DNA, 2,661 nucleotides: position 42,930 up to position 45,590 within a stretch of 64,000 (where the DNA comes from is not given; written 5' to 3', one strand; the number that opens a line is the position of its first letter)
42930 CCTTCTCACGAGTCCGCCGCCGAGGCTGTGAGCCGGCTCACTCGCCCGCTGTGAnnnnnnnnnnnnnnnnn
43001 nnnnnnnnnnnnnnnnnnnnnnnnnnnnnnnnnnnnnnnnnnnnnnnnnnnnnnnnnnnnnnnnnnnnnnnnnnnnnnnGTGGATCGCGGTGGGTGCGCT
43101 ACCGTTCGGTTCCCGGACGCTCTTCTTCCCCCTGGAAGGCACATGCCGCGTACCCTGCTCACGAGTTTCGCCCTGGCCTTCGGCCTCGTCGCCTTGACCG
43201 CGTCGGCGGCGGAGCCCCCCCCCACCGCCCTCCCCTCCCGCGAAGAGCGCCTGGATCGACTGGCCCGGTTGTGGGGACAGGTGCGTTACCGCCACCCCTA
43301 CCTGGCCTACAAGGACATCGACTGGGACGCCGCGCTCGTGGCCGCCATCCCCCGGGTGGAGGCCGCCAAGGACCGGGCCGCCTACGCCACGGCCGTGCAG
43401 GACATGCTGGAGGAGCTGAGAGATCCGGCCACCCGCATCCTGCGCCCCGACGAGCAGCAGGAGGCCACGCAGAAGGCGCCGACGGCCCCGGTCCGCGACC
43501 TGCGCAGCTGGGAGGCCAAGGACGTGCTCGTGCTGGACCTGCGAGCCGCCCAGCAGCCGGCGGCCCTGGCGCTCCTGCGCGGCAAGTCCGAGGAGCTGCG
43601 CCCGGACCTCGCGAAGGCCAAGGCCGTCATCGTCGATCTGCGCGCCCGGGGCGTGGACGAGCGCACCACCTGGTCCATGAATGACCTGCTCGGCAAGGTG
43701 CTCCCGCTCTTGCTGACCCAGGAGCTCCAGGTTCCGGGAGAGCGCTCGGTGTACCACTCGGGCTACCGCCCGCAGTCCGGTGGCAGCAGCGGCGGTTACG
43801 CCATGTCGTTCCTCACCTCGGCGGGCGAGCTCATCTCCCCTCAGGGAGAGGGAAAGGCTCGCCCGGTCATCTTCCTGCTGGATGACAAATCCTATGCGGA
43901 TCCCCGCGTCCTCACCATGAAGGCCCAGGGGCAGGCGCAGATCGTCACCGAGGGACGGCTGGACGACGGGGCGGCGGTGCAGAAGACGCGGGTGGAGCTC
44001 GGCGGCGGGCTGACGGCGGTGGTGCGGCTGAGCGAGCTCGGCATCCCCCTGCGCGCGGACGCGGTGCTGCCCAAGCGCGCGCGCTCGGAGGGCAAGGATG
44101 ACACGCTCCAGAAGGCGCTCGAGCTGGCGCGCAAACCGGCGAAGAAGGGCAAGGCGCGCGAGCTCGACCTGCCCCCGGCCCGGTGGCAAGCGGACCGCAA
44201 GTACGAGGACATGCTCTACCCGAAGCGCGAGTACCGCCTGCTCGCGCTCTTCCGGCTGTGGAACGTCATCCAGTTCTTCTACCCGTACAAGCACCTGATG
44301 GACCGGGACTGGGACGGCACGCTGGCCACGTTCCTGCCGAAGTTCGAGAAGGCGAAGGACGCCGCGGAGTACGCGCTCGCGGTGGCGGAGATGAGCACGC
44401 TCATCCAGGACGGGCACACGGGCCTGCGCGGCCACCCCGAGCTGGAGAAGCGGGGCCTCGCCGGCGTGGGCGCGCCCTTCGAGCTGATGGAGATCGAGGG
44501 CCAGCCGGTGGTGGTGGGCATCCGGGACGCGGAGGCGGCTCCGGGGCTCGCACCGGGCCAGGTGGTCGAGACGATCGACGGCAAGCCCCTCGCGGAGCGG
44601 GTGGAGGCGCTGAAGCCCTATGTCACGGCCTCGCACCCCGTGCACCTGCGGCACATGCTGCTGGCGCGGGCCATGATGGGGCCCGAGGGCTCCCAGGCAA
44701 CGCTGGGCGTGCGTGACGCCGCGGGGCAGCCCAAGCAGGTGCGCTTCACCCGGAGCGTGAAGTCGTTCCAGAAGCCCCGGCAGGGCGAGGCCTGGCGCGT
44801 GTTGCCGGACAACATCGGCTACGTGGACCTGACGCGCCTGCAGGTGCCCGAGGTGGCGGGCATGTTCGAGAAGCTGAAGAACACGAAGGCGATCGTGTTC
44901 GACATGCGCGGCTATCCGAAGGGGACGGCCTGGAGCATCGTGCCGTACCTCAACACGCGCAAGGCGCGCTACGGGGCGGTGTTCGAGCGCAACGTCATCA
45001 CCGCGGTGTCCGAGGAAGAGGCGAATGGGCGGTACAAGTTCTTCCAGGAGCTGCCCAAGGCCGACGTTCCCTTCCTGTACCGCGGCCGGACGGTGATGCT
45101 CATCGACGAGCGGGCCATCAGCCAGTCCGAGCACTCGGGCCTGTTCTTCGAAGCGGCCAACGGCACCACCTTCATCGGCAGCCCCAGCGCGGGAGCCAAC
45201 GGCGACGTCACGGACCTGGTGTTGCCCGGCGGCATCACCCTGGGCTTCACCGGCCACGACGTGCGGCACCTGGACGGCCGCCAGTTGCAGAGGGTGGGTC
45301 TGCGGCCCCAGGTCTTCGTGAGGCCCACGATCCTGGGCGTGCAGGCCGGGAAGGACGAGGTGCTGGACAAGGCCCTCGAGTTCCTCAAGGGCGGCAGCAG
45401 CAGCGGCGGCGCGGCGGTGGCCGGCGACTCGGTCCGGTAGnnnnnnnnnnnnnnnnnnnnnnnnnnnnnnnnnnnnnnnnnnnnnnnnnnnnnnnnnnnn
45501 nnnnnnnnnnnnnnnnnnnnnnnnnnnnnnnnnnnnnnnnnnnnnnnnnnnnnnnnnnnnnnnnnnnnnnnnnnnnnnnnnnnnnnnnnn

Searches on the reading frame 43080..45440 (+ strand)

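Call 49: search_protein_families(library=pfam, proteins=[window:43080-45440:+], max_evalue=0.00001)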
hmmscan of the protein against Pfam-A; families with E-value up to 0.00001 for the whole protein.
window:43080-45440:+ (786 aa): 2 families
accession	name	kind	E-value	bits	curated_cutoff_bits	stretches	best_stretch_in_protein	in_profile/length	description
PF03572.23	Peptidase_S41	-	2.9e-11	43.7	24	1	578-745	1-163/165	Peptidase family S41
PF14684.11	Tricorn_C1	-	7.2e-07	29.5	24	0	54-110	2-58/59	Tricorn protease C1 domain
